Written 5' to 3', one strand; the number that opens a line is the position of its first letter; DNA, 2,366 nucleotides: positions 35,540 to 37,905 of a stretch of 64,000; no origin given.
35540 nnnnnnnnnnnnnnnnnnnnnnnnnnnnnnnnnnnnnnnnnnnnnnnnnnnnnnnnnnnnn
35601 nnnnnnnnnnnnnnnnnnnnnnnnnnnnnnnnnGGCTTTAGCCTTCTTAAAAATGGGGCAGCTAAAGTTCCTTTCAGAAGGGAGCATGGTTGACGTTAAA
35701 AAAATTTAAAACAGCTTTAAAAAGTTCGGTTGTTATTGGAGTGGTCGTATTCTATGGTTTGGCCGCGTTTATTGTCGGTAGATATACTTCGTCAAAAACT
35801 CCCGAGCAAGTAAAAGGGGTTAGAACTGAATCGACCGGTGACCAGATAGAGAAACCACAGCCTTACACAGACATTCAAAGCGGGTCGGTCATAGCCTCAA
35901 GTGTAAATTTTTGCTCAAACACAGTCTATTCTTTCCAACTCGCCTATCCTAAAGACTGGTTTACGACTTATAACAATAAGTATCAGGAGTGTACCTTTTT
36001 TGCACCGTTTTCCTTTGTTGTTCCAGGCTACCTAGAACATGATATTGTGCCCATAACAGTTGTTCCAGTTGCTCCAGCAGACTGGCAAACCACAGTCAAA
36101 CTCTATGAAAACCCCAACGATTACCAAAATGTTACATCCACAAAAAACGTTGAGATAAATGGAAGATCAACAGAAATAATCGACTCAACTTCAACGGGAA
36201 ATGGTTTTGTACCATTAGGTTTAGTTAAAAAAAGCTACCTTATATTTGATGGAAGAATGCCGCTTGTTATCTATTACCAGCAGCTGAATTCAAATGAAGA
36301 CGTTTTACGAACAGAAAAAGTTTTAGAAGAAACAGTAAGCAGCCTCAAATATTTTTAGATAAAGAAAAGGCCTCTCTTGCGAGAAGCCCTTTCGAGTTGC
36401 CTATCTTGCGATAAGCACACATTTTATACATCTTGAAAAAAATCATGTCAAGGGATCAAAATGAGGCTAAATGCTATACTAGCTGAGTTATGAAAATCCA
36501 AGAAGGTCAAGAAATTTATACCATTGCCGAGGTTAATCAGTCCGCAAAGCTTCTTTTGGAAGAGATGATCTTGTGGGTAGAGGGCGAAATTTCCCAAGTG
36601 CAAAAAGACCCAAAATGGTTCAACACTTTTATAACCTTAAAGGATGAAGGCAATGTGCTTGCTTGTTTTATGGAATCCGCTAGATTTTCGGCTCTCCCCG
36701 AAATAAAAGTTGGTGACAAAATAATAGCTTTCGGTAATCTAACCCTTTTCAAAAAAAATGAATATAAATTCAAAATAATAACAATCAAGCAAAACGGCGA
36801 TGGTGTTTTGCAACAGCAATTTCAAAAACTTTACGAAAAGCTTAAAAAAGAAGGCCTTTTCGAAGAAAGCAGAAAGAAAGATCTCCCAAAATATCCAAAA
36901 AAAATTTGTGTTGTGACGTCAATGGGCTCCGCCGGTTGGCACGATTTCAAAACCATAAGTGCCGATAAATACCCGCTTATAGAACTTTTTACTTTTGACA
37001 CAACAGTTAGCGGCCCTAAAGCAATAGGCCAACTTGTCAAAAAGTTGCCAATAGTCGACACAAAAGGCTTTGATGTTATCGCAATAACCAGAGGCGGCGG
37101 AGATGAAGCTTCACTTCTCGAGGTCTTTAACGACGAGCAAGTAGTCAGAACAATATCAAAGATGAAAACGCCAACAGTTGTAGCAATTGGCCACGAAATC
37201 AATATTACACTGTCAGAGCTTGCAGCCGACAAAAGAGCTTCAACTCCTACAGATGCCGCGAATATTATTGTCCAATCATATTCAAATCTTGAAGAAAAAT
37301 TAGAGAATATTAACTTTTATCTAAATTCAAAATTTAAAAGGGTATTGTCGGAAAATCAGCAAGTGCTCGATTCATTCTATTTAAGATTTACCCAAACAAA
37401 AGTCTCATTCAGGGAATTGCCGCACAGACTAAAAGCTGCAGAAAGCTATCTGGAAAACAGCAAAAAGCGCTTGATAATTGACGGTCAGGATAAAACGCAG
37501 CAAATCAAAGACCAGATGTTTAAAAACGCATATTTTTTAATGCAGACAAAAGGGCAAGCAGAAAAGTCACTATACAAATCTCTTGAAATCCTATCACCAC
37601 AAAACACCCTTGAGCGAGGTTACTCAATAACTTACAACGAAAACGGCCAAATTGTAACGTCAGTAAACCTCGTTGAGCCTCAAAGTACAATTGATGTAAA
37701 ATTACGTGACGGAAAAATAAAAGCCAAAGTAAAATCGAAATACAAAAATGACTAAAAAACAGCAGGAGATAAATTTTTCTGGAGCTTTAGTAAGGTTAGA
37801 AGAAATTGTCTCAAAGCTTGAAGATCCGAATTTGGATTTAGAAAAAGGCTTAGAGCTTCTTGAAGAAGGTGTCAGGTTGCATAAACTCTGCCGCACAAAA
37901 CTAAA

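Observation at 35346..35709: Acidic Pro/Ala/Glu/Thr-rich 78-aa gene with the strongest Shine-Dalgarno in the window and a local GC spike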

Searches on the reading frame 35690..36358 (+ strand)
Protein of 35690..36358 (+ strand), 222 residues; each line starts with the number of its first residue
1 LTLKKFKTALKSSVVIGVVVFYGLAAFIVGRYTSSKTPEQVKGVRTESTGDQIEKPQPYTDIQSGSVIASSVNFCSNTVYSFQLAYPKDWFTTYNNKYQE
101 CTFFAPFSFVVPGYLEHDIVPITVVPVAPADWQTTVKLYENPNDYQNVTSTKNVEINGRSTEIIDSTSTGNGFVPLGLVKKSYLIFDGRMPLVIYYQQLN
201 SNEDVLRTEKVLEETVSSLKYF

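Call 8: search_protein_families(library=pfam, proteins=[window:35690-36358:+], max_evalue=0.1)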
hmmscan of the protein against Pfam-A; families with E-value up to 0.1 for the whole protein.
window:35690-36358:+ (222 aa): 0 families

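Call 19: find_related_loci(query=window:35690-36355:+, collection=genome_contigs, flank=6000)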
Query window:35690-36355:+ (222 aa) in genome_contigs; peptide patterns used: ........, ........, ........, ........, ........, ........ (x = any residue, [..] = any of these).
100 stretches matched a pattern; 3 encode a relative of the query (tblastn E <= 1e-3); 3 distinct loci.
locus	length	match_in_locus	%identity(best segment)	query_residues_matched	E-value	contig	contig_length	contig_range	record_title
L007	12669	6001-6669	80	1-222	1e-123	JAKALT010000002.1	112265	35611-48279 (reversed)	MAG: bacterium isolate WY5.bin133 NODE_262_length_112265_cov_1.934313, whole genome shotgun sequence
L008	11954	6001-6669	68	1-222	1e-105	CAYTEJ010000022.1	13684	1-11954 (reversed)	MAG TPA_asm: uncultured Gammaproteobacteria bacterium isolate binchicken_co110_1204 genome assembly, contig: NODE_9771_l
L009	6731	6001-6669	68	1-222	3e-104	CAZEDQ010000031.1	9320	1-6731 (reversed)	MAG TPA_asm: uncultured Gammaproteobacteria bacterium isolate SRP050083_co7_608 genome assembly, contig: NODE_6924_lengt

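Call 20: find_homologous_proteins(query=window:35690-36355:+, max_evalue=0.001)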
Query window:35690-36355:+ (222 aa): 82 proteins with E <= 0.001 among 223 candidates.
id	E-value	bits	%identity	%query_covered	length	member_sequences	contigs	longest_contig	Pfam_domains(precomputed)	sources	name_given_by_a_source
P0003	7.8e-143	491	100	100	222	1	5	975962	-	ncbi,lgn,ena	-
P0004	2.0e-111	389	78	96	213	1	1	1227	-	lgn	-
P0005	4.7e-105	368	84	88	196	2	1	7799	-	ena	-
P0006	6.3e-105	367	72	100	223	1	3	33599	-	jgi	-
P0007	6.8e-98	344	67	100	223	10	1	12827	-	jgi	jgi:hypothetical protein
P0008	1.2e-96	340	68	100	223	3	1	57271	-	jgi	-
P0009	2.1e-96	340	68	100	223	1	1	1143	-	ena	-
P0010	2.4e-96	339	67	100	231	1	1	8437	-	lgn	-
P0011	1.0e-94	334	72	92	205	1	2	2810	-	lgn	-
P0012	9.0e-94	331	67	100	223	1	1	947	-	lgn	-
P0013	6.1e-84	299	60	100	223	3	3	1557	-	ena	-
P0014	6.4e-69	250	51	100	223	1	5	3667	-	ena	-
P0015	1.6e-65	239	51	100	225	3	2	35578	-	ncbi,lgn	-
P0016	1.4e-64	236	50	100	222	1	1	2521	-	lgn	-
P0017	1.5e-64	235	48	100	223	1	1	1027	-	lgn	-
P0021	4.7e-62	227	48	100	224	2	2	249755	-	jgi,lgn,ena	-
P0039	1.6e-56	209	47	100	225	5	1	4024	-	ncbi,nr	ncbi:hypothetical protein HYT18_05135 [Candidatus Microgenomates bacterium]|nr:hypothetical protein 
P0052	1.4e-54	203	45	100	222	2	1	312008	-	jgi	-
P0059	1.3e-52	196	43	100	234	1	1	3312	-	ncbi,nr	ncbi:hypothetical protein HYZ70_02310 [Candidatus Curtissbacteria bacterium]|nr:hypothetical protein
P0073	1.9e-48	183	40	100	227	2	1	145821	-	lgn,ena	-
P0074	3.1e-48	182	43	100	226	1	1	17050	PF18933.7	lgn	-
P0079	3.0e-47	179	44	92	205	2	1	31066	-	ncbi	-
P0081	1.0e-45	174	41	91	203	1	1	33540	-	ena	-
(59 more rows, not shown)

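Call 24: find_encoding_contigs(protein=P0021, flank=5000, max_places=1)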
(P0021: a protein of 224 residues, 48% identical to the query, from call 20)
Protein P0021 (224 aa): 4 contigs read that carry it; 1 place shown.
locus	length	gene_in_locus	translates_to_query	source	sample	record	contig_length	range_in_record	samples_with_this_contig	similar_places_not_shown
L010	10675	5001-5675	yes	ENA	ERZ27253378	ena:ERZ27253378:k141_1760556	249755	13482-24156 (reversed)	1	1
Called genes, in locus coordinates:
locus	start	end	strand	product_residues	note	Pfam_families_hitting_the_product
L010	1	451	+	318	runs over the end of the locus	PF02674:Colicin_V, PF00188:CAP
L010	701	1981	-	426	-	PF00817:IMS, PF21999:IMS_HHH_1 (weak), PF11799:IMS_C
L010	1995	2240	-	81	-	-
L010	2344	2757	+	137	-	PF01475:FUR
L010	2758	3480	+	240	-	PF02535:Zip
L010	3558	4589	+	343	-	-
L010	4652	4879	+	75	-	-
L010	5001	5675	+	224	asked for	-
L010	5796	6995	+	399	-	PF13742:tRNA_anti_2, PF01336:tRNA_anti-codon (weak), PF02601:Exonuc_VII_L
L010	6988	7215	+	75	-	PF02609:Exonuc_VII_S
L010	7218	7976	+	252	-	-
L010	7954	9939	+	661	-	PF01326:PPDK_N, PF02896:PEP-utilizers_C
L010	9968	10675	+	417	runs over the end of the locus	PF03952:Enolase_N, PF00113:Enolase_C, PF13378:MR_MLE_C (weak)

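Call 25: find_encoding_contigs(protein=P0052, flank=5000, max_places=1)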
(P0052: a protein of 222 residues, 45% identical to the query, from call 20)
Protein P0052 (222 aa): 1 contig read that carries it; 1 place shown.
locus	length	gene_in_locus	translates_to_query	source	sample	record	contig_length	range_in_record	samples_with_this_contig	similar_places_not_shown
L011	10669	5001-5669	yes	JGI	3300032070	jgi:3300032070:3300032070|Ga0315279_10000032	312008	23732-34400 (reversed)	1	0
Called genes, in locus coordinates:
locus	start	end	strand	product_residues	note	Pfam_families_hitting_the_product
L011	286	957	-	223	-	PF05552:MS_channel_1st_1 (weak)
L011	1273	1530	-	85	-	PF01541:GIY-YIG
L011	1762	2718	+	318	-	PF02674:Colicin_V, PF00188:CAP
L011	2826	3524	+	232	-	-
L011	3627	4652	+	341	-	-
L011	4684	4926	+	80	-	-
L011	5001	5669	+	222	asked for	-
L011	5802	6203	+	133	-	PF01894:YjbQ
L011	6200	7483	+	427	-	PF13742:tRNA_anti_2, PF01336:tRNA_anti-codon (weak), PF02601:Exonuc_VII_L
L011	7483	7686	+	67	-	PF02609:Exonuc_VII_S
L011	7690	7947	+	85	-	PF16325:Peptidase_U32_C (weak)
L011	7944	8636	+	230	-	-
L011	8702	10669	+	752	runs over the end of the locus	PF01326:PPDK_N, PF00391:PEP-utilizers, PF02896:PEP-utilizers_C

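Call 26: find_encoding_contigs(protein=P0073, flank=5000, max_places=1)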
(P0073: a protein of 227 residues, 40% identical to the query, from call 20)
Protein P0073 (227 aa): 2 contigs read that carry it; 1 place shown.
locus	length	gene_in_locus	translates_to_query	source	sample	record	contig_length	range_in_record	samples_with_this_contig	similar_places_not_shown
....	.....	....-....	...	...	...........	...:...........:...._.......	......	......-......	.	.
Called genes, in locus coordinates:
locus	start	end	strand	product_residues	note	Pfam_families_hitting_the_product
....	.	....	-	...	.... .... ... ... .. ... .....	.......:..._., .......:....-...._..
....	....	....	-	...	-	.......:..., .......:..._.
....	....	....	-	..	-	-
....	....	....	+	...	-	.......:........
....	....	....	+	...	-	-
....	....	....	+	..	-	-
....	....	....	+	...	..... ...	-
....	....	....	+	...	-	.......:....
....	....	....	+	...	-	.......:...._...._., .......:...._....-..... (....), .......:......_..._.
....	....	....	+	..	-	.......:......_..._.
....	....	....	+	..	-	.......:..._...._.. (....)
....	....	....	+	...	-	-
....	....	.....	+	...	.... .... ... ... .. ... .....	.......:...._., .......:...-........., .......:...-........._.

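Call 27: find_encoding_contigs(protein=P0015, flank=5000, max_places=1)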
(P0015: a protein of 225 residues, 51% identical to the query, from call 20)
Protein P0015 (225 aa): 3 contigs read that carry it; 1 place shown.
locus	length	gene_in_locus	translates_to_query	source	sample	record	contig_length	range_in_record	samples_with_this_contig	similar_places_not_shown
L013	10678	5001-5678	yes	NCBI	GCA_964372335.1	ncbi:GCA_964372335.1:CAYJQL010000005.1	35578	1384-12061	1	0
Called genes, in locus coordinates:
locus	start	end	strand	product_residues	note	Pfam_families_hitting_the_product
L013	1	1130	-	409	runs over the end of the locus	PF01204:Trehalase, PF22422:MGH1-like_GH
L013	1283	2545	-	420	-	PF00817:IMS, PF11799:IMS_C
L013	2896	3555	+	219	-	PF01694:Rhomboid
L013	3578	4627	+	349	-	-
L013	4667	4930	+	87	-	-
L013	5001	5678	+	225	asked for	-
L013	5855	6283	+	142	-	PF01894:YjbQ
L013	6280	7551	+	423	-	PF13742:tRNA_anti_2, PF01336:tRNA_anti-codon (weak), PF02601:Exonuc_VII_L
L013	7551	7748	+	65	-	PF02609:Exonuc_VII_S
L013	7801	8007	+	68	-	PF03144:GTP_EFTU_D2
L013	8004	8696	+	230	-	-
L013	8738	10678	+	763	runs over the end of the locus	PF01326:PPDK_N, PF00391:PEP-utilizers, PF02896:PEP-utilizers_C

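Call 36: search_protein_families(library=ncbifam, proteins=[window:35690-36355:+], max_evalue=1)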
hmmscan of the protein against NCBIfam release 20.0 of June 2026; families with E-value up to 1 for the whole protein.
window:35690-36355:+ (222 aa): 0 families

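Call 37: search_protein_families(library=pfam, alignment_id=A3, max_evalue=0.1)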
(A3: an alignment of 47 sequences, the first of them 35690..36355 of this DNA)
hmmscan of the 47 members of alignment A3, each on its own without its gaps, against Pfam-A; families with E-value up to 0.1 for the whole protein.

A. member 1, window:35690-36355:+ (222 aa): 0 families

B. families by the number of members that match (of 47 scanned): 10 families
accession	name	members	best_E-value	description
PF18933.6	PsbP_2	18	1e-06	PsbP-like protein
PF18539.7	DUF5625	1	0.0069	Domain of unknown function (DUF5625)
PF08449.17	UAA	1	0.021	UAA transporter family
PF07814.18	WAPL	1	0.022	Wings apart-like protein regulation of heterochromatin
PF17631.7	DUF5512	1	0.038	Family of unknown function (DUF5512)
PF23600.1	DUF7139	1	0.041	Domain of unknown function (DUF7139)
PF19710.4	PIK3CG_ABD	1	0.082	PIK3 catalytic subunit gamma adaptor-binding domain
PF13800.11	Sigma_reg_N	1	0.087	Sigma factor regulator N-terminal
PF09248.15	DUF1965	1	0.088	Domain of unknown function (DUF1965)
PF04607.23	RelA_SpoT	1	0.089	Region found in RelA / SpoT proteins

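Call 41: predict_structure(alignment_id=A3)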
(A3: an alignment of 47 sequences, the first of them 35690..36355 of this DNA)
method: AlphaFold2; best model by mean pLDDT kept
length: 222 residues; sequences in the alignment: 47
mean_pLDDT: 66.9   pTM: 0.51
mean pLDDT of the five models: 66.9, 66.8, 66.7, 65.9, 65.0
residues with pLDDT >= 90: 45; 70-90: 85; 50-70: 13; < 50: 79
segments of 3 or more residues with pLDDT < 50: 36-85, 87-115
pLDDT, mean of each block of 10 residues (from residue 1): 79 91 88 55 31 34 29 35 45 44 33 48 81 90 90 86 92 86 87 87 86 78 55
secondary structure, 60 per line:
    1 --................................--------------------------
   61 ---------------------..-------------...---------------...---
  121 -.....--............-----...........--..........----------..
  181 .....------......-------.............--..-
elements in order: H3-34 E122-126 H129-140 E146-156 E159-168 E179-185 E192-197 H205-217

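Call 54: find_encoding_contigs(protein=P0081, flank=3000, max_places=1)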
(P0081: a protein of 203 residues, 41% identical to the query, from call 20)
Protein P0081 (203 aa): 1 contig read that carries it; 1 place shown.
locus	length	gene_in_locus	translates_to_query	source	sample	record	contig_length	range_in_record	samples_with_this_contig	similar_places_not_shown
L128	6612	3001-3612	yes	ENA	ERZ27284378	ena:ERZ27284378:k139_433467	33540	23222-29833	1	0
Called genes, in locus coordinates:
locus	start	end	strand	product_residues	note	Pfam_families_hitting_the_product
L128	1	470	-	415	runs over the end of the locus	PF00817:IMS, PF21999:IMS_HHH_1 (weak), PF11799:IMS_C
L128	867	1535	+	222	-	PF01694:Rhomboid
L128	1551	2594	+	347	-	-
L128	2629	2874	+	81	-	-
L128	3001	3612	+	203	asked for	-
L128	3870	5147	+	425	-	PF13742:tRNA_anti_2, PF01336:tRNA_anti-codon (weak), PF02601:Exonuc_VII_L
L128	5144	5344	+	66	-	PF02609:Exonuc_VII_S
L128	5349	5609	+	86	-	PF03144:GTP_EFTU_D2 (weak)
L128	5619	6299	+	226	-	-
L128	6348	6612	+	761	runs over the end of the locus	PF01326:PPDK_N, PF00391:PEP-utilizers, PF02896:PEP-utilizers_C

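Call 55: find_encoding_contigs(protein=P0079, flank=3000, max_places=1)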
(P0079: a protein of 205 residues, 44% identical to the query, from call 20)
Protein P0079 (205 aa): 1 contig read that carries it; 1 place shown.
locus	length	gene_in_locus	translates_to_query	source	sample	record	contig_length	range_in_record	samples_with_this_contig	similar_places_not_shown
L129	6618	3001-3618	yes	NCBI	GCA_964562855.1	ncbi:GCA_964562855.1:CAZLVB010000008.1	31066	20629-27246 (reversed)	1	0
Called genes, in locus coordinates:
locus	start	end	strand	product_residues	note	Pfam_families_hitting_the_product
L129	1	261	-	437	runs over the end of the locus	PF00817:IMS, PF11799:IMS_C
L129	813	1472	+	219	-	PF01694:Rhomboid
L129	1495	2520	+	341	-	-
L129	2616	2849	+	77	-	-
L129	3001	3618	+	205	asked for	-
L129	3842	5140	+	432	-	PF13742:tRNA_anti_2, PF01336:tRNA_anti-codon (weak), PF02601:Exonuc_VII_L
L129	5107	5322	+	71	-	PF02609:Exonuc_VII_S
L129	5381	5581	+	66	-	PF03144:GTP_EFTU_D2, PF16325:Peptidase_U32_C (weak)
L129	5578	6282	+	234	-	-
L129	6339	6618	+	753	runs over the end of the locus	PF01326:PPDK_N, PF00391:PEP-utilizers, PF02896:PEP-utilizers_C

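Call 56: find_encoding_contigs(protein=P0074, flank=3000, max_places=1)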
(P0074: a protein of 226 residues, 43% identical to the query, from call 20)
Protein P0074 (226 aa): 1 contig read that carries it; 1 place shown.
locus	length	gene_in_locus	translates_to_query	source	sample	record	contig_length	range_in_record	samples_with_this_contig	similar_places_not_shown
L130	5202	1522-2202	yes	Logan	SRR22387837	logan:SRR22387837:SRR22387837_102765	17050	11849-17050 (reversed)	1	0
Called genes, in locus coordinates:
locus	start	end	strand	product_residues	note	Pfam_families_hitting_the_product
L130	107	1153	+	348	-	-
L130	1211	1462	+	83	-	-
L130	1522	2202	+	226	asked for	PF18933:PsbP_2 (weak)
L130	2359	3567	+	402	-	PF13742:tRNA_anti_2, PF02601:Exonuc_VII_L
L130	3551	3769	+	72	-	PF02609:Exonuc_VII_S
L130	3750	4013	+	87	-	PF03144:GTP_EFTU_D2 (weak)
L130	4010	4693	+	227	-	-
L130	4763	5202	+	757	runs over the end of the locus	PF01326:PPDK_N, PF00391:PEP-utilizers, PF02896:PEP-utilizers_C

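Call 68: search_protein_families(library=phrogs, proteins=[window:35690-36355:+], max_evalue=0.1)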
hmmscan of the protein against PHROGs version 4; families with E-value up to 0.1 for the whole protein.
window:35690-36355:+ (222 aa): 2 families
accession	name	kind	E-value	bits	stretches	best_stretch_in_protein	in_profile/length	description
phrog_6789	-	unknown function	0.03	15.5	1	50-109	72-132/141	-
phrog_33587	-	unknown function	0.097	13.9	0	138-215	4-79/93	-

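Call 69: search_protein_families(library=padloc, proteins=[window:35690-36355:+], max_evalue=0.1)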
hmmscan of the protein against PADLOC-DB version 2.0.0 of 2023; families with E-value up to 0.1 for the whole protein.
window:35690-36355:+ (222 aa): 0 families

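Call 77: find_encoding_contigs(protein=P0059, flank=2500, max_places=1)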
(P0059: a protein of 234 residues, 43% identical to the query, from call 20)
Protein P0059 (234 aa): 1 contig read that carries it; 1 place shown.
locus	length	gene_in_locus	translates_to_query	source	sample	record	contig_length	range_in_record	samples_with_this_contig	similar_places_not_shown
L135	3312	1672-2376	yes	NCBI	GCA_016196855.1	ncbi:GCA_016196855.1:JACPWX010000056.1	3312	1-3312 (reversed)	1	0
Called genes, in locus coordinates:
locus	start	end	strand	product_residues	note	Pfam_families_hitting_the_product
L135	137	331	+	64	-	-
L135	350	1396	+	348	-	-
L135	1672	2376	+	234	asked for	-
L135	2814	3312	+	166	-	PF13742:tRNA_anti_2, PF02601:Exonuc_VII_L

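Call 78: find_encoding_contigs(protein=P0039, flank=2500, max_places=1)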
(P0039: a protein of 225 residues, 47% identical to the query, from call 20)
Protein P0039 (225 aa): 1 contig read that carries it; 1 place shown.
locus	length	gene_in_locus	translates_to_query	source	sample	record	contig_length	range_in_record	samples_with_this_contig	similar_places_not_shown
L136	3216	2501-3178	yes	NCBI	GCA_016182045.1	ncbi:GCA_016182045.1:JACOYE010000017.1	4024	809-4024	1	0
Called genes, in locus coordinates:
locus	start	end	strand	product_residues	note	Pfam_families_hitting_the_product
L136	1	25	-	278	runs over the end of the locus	PF00817:IMS, PF21999:IMS_HHH_1 (weak)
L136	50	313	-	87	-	-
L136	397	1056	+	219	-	PF01694:Rhomboid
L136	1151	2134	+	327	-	-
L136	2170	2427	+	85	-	-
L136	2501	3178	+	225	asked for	-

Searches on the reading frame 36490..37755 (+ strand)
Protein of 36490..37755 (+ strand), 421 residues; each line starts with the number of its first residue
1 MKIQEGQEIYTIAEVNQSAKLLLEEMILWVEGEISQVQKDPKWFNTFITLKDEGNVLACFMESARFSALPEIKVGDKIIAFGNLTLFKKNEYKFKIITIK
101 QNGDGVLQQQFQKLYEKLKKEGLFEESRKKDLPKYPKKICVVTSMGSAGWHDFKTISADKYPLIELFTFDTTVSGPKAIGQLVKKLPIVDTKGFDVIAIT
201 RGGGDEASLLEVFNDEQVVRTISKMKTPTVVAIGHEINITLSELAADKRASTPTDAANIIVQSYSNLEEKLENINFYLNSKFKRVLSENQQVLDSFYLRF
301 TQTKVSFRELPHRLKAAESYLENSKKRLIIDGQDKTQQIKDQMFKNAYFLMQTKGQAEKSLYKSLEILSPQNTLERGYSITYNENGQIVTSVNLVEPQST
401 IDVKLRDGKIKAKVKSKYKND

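Call 8: search_protein_families(library=pfam, proteins=[window:36490-37755:+], max_evalue=0.1)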
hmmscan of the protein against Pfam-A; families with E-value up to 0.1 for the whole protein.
window:36490-37755:+ (421 aa): 4 families
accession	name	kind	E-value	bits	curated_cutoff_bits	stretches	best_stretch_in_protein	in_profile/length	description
PF02601.20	Exonuc_VII_L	-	5.1e-65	220.5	35.9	1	123-413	1-315/315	Exonuclease VII, large subunit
PF13742.12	tRNA_anti_2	-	5.7e-12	46.1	27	1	10-99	1-94/95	OB-fold nucleic acid binding domain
PF01336.31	tRNA_anti-codon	-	4.4e-06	27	27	1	29-96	2-69/75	OB-fold nucleic acid binding domain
PF05729.18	NACHT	-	0.081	13.2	26.7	0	248-366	46-115/167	NACHT domain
